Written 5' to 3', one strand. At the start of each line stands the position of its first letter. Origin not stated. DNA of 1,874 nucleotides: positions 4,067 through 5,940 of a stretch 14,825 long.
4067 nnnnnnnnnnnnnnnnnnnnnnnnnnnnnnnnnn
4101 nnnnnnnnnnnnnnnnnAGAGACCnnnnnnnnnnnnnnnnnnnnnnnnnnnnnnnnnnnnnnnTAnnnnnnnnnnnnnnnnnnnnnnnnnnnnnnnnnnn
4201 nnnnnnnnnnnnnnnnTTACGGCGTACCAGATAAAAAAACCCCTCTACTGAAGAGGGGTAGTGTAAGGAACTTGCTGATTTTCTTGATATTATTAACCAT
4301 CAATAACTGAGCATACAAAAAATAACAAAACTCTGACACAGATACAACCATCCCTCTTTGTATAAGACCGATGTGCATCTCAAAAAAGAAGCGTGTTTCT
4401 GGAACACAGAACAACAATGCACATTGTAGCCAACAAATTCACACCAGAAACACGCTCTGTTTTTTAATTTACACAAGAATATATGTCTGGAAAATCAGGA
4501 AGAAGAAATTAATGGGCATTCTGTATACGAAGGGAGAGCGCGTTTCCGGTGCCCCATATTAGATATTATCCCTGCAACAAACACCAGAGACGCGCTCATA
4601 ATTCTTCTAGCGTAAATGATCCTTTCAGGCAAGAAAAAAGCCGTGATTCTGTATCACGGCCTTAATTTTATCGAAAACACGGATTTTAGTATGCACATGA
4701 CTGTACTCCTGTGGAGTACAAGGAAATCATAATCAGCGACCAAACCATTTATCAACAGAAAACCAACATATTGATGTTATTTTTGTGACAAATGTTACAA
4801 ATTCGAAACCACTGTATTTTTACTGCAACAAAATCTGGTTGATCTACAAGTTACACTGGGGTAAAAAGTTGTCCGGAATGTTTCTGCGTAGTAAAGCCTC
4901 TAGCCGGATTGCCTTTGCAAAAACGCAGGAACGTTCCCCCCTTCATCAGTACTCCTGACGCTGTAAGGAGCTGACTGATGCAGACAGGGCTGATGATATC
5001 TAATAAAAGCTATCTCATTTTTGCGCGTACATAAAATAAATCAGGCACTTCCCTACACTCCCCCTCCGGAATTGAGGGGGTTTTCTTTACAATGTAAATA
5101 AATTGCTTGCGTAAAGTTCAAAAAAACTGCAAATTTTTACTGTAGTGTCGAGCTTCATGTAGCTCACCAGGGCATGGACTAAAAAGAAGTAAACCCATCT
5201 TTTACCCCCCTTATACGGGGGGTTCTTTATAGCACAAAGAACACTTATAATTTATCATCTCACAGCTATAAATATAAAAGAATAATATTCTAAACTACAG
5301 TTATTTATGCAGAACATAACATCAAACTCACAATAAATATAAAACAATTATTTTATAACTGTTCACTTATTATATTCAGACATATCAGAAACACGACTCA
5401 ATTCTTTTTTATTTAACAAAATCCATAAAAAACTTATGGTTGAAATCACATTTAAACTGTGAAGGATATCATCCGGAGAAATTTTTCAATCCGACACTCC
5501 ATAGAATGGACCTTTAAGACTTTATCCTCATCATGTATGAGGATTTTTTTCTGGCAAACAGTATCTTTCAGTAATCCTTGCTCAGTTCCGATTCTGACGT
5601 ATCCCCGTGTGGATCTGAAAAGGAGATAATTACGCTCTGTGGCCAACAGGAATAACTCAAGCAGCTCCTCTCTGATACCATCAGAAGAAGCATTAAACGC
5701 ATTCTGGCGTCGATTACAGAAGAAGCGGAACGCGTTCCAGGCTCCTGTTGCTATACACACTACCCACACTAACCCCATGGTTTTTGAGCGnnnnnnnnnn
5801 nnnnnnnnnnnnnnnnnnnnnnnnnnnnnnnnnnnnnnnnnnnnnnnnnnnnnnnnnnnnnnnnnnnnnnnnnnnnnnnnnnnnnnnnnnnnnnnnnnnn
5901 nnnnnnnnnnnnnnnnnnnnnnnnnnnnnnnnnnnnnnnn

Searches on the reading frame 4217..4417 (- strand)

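Call 29: search_protein_families(library=pfam, proteins=[window:4217-4417:-], max_evalue=1)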
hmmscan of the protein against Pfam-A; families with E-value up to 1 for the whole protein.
window:4217-4417:- (66 aa): 0 families

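Call 30: search_protein_families(library=ncbifam, proteins=[window:4217-4417:-], max_evalue=1)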
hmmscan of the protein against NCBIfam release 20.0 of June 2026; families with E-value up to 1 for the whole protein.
window:4217-4417:- (66 aa): 1 family
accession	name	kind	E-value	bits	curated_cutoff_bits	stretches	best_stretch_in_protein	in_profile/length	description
NF033797.0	phero_SHP2_SHP3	subfamily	0.26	11.7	38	1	45-51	2-8/23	SHP2/SHP3 family peptide pheromone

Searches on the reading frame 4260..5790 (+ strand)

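Call 41: find_homologous_proteins(query=L005:3509-3892:+, max_evalue=0.01)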
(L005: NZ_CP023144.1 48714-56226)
Query L005:3509-3892:+ (128 aa): 6 proteins with E <= 0.01 among 11 candidates.
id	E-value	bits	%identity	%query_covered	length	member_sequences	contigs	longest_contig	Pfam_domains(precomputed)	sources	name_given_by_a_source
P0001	2.1e-74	265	99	95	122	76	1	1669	-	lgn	-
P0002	5.1e-54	200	98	76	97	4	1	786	-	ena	-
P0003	1.3e-48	182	95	76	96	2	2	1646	-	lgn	-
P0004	7.3e-7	47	52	39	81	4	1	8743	-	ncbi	ncbi:hypothetical protein, partial [Escherichia coli]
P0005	7.1e-6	44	51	40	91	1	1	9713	-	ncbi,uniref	ncbi:hypothetical protein, partial [Escherichia coli]|uniref:hypothetical protein n=1 Tax=Escherichi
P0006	1.1e-3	37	54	32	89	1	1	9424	-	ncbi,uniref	ncbi:hypothetical protein, partial [Escherichia coli]|uniref:hypothetical protein n=1 Tax=Escherichi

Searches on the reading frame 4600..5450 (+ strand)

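Call 29: search_protein_families(library=pfam, proteins=[L003:6186-6572:+], max_evalue=1)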
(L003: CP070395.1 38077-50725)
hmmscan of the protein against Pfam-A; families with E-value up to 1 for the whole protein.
L003:6186-6572:+ (128 aa): 0 families

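Call 30: search_protein_families(library=ncbifam, proteins=[L003:6186-6572:+], max_evalue=1)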
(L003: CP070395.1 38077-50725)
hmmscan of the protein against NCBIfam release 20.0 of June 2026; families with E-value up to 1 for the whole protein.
L003:6186-6572:+ (128 aa): 0 families
